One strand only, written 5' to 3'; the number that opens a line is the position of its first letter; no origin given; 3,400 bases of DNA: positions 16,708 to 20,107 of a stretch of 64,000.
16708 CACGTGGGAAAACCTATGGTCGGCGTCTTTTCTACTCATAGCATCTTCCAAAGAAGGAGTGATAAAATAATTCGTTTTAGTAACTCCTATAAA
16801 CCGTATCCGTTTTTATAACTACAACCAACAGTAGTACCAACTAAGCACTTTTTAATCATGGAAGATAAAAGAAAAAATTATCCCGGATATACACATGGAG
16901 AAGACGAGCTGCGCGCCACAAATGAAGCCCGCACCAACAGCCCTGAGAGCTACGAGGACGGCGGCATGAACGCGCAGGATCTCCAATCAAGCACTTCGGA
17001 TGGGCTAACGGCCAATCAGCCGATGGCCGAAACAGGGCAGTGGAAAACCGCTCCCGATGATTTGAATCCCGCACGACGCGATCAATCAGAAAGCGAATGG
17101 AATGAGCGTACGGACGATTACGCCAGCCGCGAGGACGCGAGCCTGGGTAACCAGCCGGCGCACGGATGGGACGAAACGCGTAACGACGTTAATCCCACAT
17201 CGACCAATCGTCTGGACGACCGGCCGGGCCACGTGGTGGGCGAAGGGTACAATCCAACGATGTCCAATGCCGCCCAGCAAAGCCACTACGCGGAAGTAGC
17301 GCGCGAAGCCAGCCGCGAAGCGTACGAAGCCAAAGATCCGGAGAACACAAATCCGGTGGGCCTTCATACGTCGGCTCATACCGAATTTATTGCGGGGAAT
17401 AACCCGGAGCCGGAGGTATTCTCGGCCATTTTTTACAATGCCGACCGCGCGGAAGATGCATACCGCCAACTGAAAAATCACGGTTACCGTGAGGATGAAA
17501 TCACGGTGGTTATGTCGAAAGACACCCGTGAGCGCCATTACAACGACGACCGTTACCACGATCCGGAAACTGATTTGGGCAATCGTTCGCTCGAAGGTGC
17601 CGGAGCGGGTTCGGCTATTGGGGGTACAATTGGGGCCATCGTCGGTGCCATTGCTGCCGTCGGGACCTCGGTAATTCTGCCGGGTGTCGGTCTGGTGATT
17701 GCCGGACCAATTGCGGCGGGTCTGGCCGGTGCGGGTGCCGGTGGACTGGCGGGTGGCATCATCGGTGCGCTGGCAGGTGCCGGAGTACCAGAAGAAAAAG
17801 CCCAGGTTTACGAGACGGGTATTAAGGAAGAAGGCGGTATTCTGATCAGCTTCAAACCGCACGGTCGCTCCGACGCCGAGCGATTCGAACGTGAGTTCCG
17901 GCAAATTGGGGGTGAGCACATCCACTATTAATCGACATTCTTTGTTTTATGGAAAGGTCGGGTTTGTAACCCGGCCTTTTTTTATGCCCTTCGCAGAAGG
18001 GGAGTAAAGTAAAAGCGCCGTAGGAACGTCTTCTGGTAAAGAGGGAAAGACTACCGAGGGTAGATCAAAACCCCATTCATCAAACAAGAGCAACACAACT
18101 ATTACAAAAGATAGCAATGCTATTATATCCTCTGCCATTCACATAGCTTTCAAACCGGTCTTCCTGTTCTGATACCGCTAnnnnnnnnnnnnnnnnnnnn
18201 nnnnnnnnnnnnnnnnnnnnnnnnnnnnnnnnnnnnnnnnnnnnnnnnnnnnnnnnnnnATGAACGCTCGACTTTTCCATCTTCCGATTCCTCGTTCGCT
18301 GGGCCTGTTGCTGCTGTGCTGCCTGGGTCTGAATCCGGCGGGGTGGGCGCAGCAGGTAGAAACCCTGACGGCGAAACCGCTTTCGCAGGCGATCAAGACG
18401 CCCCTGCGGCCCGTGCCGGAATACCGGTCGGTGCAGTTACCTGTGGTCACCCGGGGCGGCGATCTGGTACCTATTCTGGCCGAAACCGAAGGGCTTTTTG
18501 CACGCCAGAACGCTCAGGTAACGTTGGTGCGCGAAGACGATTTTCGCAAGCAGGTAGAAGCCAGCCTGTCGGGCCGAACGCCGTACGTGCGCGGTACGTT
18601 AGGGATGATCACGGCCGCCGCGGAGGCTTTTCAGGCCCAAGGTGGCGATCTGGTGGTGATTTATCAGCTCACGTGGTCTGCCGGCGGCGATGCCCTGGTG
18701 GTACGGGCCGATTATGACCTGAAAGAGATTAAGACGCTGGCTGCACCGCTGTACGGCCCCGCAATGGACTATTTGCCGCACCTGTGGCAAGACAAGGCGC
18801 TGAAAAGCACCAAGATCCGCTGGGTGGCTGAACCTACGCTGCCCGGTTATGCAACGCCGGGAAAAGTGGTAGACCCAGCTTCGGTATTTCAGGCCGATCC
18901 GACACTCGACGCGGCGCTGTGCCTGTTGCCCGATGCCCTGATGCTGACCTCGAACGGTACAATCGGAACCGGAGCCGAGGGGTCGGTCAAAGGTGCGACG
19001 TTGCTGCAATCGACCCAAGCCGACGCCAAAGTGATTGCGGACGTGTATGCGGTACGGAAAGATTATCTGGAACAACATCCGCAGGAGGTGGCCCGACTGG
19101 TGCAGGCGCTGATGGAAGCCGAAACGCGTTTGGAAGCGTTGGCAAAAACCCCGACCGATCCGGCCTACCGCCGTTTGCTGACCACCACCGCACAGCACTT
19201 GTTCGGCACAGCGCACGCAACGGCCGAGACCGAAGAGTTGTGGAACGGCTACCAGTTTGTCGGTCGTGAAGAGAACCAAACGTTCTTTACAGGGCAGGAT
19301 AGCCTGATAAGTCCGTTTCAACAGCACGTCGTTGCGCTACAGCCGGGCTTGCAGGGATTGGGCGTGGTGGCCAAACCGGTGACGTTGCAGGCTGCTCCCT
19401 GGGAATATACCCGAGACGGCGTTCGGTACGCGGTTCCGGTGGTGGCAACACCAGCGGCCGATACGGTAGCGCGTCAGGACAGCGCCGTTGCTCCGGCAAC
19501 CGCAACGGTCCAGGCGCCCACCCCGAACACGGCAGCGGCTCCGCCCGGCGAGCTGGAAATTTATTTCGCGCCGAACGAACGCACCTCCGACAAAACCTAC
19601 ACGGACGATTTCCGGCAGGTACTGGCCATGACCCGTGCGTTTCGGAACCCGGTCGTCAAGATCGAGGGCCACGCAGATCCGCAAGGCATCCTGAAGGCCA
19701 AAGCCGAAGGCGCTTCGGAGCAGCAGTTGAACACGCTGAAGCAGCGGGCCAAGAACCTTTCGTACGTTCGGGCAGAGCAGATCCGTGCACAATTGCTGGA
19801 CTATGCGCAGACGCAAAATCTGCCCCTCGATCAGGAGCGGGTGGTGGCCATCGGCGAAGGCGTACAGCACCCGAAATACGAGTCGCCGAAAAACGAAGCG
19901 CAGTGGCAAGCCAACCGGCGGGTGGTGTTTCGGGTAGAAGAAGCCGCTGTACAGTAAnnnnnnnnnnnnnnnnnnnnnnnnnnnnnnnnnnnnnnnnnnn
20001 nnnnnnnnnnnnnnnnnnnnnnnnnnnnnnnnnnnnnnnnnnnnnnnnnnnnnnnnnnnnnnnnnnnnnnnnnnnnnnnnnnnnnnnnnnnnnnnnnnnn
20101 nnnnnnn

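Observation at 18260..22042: Two paralogous 'solute-binding-like domain plus OmpA-C peptidoglycan anchor' proteins flanking a vWA lipoprotein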

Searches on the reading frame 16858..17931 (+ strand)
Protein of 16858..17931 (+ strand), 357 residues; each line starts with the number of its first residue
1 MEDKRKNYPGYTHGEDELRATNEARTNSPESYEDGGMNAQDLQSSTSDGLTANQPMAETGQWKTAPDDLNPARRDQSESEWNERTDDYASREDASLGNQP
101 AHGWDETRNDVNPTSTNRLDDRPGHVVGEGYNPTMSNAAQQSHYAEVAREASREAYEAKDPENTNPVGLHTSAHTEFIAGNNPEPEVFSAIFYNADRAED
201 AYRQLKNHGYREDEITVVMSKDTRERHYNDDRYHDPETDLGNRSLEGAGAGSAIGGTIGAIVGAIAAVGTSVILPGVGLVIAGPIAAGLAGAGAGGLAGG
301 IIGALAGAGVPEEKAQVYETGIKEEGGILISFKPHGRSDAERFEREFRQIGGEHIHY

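Call 3: search_protein_families(library=pfam, proteins=[window:16858-17931:+], max_evalue=0.1)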
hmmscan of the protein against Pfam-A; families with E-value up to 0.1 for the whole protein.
window:16858-17931:+ (357 aa): 1 family
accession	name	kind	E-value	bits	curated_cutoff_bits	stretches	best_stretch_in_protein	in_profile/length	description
PF11181.13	YflT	-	0.00079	20.3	26.2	1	190-255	4-63/99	Heat induced stress protein YflT domain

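Call 4: search_protein_families(library=ncbifam, proteins=[window:16858-17931:+], max_evalue=0.1)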
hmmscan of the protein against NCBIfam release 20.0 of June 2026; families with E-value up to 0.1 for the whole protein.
window:16858-17931:+ (357 aa): 0 families

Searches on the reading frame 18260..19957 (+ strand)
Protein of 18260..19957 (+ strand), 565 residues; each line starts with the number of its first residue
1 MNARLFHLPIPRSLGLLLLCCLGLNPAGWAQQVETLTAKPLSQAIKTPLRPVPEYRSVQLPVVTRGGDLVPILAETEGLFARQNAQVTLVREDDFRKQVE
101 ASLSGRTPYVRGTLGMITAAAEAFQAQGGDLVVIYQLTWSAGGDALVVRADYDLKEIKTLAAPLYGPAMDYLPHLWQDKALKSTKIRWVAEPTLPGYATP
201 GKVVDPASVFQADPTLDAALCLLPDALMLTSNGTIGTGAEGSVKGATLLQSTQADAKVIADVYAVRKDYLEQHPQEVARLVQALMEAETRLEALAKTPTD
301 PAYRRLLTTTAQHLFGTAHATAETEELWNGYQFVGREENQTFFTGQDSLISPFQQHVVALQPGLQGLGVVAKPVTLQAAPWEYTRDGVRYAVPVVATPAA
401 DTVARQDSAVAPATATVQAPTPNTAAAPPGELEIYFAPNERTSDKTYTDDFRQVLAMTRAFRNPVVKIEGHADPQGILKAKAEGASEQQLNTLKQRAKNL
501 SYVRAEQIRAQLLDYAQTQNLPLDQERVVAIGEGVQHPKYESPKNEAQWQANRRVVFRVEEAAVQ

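Call 3: search_protein_families(library=pfam, proteins=[window:18260-19957:+], max_evalue=0.1)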
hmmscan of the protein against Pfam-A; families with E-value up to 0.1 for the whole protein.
window:18260-19957:+ (565 aa): 3 families
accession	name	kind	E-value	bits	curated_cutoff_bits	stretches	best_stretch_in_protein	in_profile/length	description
PF00691.25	OmpA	-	0.00012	22.8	27.2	1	435-548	1-94/98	OmpA family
PF13379.11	NMT1_2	-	0.00019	21.8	24.7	1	262-293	209-240/252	NMT1-like family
PF09084.16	NMT1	-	0.038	14.3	20.5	0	253-286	170-204/216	NMT1/THI5 like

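Call 4: search_protein_families(library=ncbifam, proteins=[window:18260-19957:+], max_evalue=0.1)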
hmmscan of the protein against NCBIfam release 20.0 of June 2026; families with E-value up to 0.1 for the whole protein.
window:18260-19957:+ (565 aa): 3 families
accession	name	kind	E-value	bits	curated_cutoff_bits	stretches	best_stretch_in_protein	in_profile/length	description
TIGR01728.1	SsuA_fam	subfamily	2e-05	24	163.5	1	244-289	169-214/290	aliphatic sulfonate ABC transporter substrate-binding protein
NF053611.1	YiaD_Gzip_OmpA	equivalog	0.00014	21.6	175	1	433-556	103-203/206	YiaD family glycine zipper/OmpA-like lipoprotein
TIGR02802.1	Pal_lipo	equivalog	0.016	15.3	125.35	0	434-557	2-102/104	peptidoglycan-associated lipoprotein Pal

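Call 17: find_homologous_proteins(query=window:18260-19957:+)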
Query window:18260-19957:+ (565 aa): 1016 proteins with E <= 0.001 among 8000 candidates; the best 120 are listed.
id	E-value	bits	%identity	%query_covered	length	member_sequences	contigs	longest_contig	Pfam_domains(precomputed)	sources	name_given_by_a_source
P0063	0.0e+0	1253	100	100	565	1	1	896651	-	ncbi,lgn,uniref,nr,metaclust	ncbi:OmpA family protein [Catalinimonas alkaloidigena]|uniref:OmpA family protein n=1 Tax=Catalinimo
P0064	5.5e-141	489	45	96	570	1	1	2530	-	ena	-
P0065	2.5e-140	487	44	98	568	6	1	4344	-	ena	-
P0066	3.6e-140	486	45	97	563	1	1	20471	-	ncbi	-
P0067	1.4e-138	481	44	97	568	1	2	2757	-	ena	-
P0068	1.5e-138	481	44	97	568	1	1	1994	-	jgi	jgi:outer membrane protein OmpA-like peptidoglycan-associated protein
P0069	1.4e-137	478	44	97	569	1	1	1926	-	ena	-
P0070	2.4e-136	474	43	97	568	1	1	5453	-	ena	-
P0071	3.7e-136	473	44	99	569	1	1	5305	-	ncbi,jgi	-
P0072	6.0e-136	472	44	94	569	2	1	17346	-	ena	-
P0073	2.0e-135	471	42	99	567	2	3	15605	PF13379.12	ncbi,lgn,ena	-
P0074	3.5e-135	470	44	94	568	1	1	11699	-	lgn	-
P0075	5.3e-135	469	44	96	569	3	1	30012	PF09084.17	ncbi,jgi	-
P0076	2.6e-134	467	43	99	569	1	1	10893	-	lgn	-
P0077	4.9e-134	466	43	97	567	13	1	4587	-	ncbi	-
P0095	2.6e-128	447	42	94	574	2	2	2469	PF00691.26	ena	-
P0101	5.1e-126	440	41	98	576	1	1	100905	PF00691.26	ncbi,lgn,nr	ncbi:MAG: OmpA family protein [Bacteroidales bacterium]|nr:OmpA family protein [Bacteroidales bacter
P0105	1.3e-124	435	42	94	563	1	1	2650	PF00691.26,PF09084.17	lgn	-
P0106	2.5e-124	434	42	94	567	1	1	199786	PF00691.26,PF13379.12,PF09084.17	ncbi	ncbi:MAG: phosphate ABC transporter substrate-binding/OmpA family protein [bacterium]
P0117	1.3e-122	428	40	96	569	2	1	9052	PF00691.26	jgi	jgi:outer membrane protein OmpA-like peptidoglycan-associated protein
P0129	1.2e-121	425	41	97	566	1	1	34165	PF00691.26,PF09084.17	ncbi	-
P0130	1.6e-121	425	40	97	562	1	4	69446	PF00691.26,PF09084.17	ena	-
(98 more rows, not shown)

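Call 22: find_related_loci(query=A1, collection=genome_contigs, flank=10000)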
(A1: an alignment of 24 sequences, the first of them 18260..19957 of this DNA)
Query A1 (565 aa) in genome_contigs; peptide patterns used: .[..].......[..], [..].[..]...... (x = any residue, [..] = any of these).
354 stretches matched a pattern; 347 encode a relative of the query (tblastn E <= 1e-3); the best 80 are kept; 80 distinct loci.
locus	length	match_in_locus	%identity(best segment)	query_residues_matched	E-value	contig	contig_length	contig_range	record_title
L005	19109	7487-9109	41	30-561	7e-134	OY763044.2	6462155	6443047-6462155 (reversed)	MAG: uncultured Saccharicrinis sp. isolate e4f3df5d-a459-421c-8471-c5220a80581e genome assembly, chromosome: 1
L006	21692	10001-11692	40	5-561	7e-134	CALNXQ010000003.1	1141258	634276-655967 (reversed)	MAG: uncultured Marinilabiliaceae bacterium isolate LOGT_bin.0004 genome assembly, contig: contig_15411, whole genome sh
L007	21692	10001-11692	41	7-561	1e-132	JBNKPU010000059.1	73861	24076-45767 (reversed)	MAG: Bacteroidales bacterium isolate G1.bin.32.orig k141_181523, whole genome shotgun sequence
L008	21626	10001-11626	39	29-561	1e-132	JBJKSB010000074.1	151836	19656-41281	MAG: Bacteroidales bacterium isolate Bin_72 S1Ck127_335571_flag_1_multi_10.0000_len_151836, whole genome shotgun sequenc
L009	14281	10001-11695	39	5-561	2e-132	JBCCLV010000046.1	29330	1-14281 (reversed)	MAG: Bacteroidota bacterium isolate P01_C01_bin.35 k141_1197129_length_29330_cov_9.0000, whole genome shotgun sequence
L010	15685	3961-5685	41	6-561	2e-131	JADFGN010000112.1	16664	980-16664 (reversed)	MAG: Candidatus Poribacteria bacterium isolate B30T1B8 B30T1B8_NODE6107, whole genome shotgun sequence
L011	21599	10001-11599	42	30-561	3e-130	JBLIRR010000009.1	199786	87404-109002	MAG: bacterium isolate MF1_201910_bin_226 MF1_201910_bin_226_scaffold_9, whole genome shotgun sequence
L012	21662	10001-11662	40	16-561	7e-128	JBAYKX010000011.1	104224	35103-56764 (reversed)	MAG: Salinivirgaceae bacterium isolate SO_2016_GW1_9 scaffold00445_OW334_2016, whole genome shotgun sequence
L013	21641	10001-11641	41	16-561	7e-128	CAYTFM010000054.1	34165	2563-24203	MAG TPA_asm: uncultured Victivallales bacterium isolate binchicken_co232_176 genome assembly, contig: NODE_2129_length_3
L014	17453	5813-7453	44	18-561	8e-145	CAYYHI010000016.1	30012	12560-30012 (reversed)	MAG TPA_asm: uncultured bacterium isolate binchicken_co100_320 genome assembly, contig: NODE_2254_length_30012_cov_5.633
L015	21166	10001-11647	38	16-561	7e-125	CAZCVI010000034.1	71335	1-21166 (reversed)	MAG TPA_asm: uncultured Clostridia bacterium isolate binchicken_co113_160 genome assembly, contig: NODE_407_length_71335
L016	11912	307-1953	38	16-561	5e-124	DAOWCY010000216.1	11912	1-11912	MAG TPA_asm: Candidatus Aminicenantes bacterium isolate CSMAG_1899 CSMAG_1899_k141_253176_length_11912_cov_12.0000, whol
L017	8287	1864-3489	42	16-561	1e-123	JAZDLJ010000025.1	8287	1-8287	MAG: bacterium isolate MEGAHIT-group-0.590 k141_11757637, whole genome shotgun sequence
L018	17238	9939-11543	40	29-561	1e-123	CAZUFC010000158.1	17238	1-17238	MAG TPA_asm: uncultured bacterium isolate SRP141376_co4_129 genome assembly, contig: NODE_5711_length_17238_cov_8.609207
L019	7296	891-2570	40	10-561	1e-123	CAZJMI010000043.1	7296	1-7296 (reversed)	MAG TPA_asm: uncultured Gammaproteobacteria bacterium isolate SRP178699_co1_474 genome assembly, contig: NODE_14637_leng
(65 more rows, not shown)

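Call 27: search_solved_structures(query=A1, max_evalue=1, show_alignments=2)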
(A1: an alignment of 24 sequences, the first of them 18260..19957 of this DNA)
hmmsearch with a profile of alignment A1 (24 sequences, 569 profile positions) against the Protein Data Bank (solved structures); distinct sequences matched with E-value up to 1: 5.
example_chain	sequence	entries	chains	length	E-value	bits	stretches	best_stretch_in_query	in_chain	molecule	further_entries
3td3_A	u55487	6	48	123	0.00027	22.8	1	425-554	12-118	Outer membrane protein omp38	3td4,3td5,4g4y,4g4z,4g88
3oon_A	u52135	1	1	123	0.0076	18.1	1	419-555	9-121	Outer membrane protein (Tpn50)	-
9ljk_A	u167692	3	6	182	0.026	16.3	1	495-559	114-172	Flagellar motor protein MotS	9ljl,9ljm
5lkw_A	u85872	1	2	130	0.44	12.2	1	499-560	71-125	Putative OmpA family lipoprotein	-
4g4v_A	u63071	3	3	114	0.48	12.1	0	519-552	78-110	Peptidoglycan-associated lipoprotein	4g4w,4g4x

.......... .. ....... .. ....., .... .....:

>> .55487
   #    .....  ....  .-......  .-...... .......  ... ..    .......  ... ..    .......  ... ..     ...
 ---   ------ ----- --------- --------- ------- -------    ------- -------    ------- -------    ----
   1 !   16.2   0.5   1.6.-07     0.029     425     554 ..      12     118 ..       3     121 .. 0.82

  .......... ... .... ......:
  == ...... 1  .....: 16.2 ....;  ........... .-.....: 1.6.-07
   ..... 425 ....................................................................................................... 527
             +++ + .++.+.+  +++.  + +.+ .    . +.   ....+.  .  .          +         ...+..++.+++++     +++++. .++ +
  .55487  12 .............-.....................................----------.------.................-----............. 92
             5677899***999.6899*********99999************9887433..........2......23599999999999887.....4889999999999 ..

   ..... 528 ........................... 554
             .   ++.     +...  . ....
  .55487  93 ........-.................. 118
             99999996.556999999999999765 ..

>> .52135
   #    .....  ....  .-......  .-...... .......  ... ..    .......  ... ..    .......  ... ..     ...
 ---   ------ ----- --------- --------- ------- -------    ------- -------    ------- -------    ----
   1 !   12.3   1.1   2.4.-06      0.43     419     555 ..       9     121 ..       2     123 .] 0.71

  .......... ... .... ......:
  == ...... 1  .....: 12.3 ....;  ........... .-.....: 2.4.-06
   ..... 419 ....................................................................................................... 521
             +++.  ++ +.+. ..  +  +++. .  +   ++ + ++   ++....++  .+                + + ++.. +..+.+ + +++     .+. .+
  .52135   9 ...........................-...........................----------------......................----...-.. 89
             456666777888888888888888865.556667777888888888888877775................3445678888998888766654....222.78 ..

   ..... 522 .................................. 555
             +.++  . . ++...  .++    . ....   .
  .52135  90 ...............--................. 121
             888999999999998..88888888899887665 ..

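Call 51: search_protein_families(library=padloc, proteins=[window:18260-19957:+], max_evalue=0.01)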
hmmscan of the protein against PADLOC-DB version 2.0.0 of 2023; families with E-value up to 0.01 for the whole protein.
window:18260-19957:+ (565 aa): 2 families
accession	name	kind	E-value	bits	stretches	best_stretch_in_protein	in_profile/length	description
PDLC00641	ZorB2|ZorB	-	0.0023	15.6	1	466-561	136-224/238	MotB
PDLC00609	ZorB1|ZorB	-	0.0092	13.5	0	466-560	136-215/232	MotB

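Call 53: predict_structure(alignment_id=A7)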
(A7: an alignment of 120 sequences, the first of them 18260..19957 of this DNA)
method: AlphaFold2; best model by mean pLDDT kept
length: 565 residues; sequences in the alignment: 120
mean_pLDDT: 84.9   pTM: 0.74
mean pLDDT of the five models: 84.9, 84.6, 84.5, 84.4, 82.9
residues with pLDDT >= 90: 308; 70-90: 177; 50-70: 41; < 50: 39
segments of 3 or more residues with pLDDT < 50: 393-427
pLDDT, mean of each block of 10 residues (from residue 1): 54 82 69 93 97 91 94 98 96 96 98 97 98 95 91 93 93 82 93 82 94 96 92 91 94 77 97 95 95 94 97 92 88 89 73 87 95 94 79 45 34 27 41 71 75 82 82 86 93 90 92 93 90 87 86 87 53
secondary structure, 60 per line:
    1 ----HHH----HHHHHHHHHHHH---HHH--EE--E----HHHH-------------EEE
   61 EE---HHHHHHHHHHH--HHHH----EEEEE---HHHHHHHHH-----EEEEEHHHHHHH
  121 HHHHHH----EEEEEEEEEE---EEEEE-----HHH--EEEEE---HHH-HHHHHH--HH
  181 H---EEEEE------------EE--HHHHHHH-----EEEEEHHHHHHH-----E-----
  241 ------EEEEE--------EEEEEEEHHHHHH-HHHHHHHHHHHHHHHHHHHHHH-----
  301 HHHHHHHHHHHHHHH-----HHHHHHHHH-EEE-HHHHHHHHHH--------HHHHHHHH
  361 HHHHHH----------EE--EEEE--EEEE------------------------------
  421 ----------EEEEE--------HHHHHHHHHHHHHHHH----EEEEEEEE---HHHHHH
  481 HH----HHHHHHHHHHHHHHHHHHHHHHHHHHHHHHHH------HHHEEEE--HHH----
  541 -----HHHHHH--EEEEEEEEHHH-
elements in order: H12-23 H41-44 E58-62 H66-76 H79-82 E87-91 H95-103 E109-113 H114-126 E131-140 E144-148 E159-163 H171-176 E185-189 H206-212 E218-222 H223-229 E247-251 E260-266 H267-272 H274-295 H301-315 H321-329 E331-333 H335-344 H353-366 E381-384 E387-390 E431-435 H444-459 E464-471 H475-482 H487-518 E528-531 H546-551 E554-561

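Call 56: fold_search(model_id=the predicted structure, library=pdb)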
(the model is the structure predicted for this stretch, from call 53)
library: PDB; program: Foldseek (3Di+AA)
matches with E <= 10: 934; with E <= 0.001: 323
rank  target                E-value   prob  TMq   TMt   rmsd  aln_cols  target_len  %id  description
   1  6ssy_B                1.5e-11  1.00  0.40  0.71   4.5       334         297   18  Taurine ABC transporter substrate binding protein TauA from E. coli in complex with 2-Aminoethylphosphonic acid (released 2019-12-18)
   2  6ssy_A                2.0e-11  1.00  0.40  0.71   4.6       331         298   18  Taurine ABC transporter substrate binding protein TauA from E. coli in complex with 2-Aminoethylphosphonic acid (released 2019-12-18)
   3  9uak                  1.4e-09  1.00  0.38  0.56   6.0       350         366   14  Crystal structure of C terminal regulatory domain of cyanobacterial bicarbonate transporter CmpABCD (released 2026-04-08)
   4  4esx_B                1.7e-09  1.00  0.40  0.67   5.7       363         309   10  Crystal structure of C. albicans Thi5 complexed with PLP (released 2012-09-19)
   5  7an6_A                2.4e-09  1.00  0.36  0.64   5.4       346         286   14  Enzyme of biosynthetic pathway (released 2022-04-20)
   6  4h6d_E                3.9e-09  1.00  0.39  0.68   5.8       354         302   10  Crystal structure of PLP-soaked HMP synthase Thi5 from S. cerevisiae (released 2012-10-17)
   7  7ahr_B                4.9e-09  1.00  0.36  0.63   5.7       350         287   14  Enzyme of biosynthetic pathway (released 2021-10-06)
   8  2i48                  5.2e-09  1.00  0.38  0.51  11.6       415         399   14  Crystal structure of Bicarbonate Transport Protein CmpA from Synechocystis sp. PCC 6803 in complex with carbonic acid (released 2006-12-19)
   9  4esx_A                6.8e-09  1.00  0.40  0.66   5.6       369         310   10  Crystal structure of C. albicans Thi5 complexed with PLP (released 2012-09-19)
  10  7an9_B                7.2e-09  1.00  0.36  0.66   5.2       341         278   12  Enzyme of biosynthetic pathway (released 2022-04-20)
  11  2i49                  7.2e-09  1.00  0.38  0.51  10.5       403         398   13  Crystal structure of apo form of Bicarbonate Transport Protein CmpA from Synechocystis sp. PCC 6803 (released 2006-12-19)
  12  3qsl_A                7.7e-09  1.00  0.34  0.55   5.8       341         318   15  Structure of CAE31940 from Bordetella bronchiseptica RB50 (released 2011-03-23)
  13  7an7_B                8.6e-09  1.00  0.35  0.63   5.6       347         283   14  Enzyme of biosynthetic pathway (released 2022-04-20)
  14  7an8_B                9.6e-09  1.00  0.36  0.64   5.3       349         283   13  Enzyme of biosynthetic pathway (released 2022-04-20)
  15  7an9_A                1.0e-08  1.00  0.36  0.65   5.4       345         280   13  Enzyme of biosynthetic pathway (released 2022-04-20)
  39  8wm7_C                3.7e-08  1.00  0.35  0.31  11.5       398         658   13  Cryo-EM structure of cyanobacterial nitrate/nitrite transporter NrtBCD in complex with signalling protein PII (released 2024-02-28)
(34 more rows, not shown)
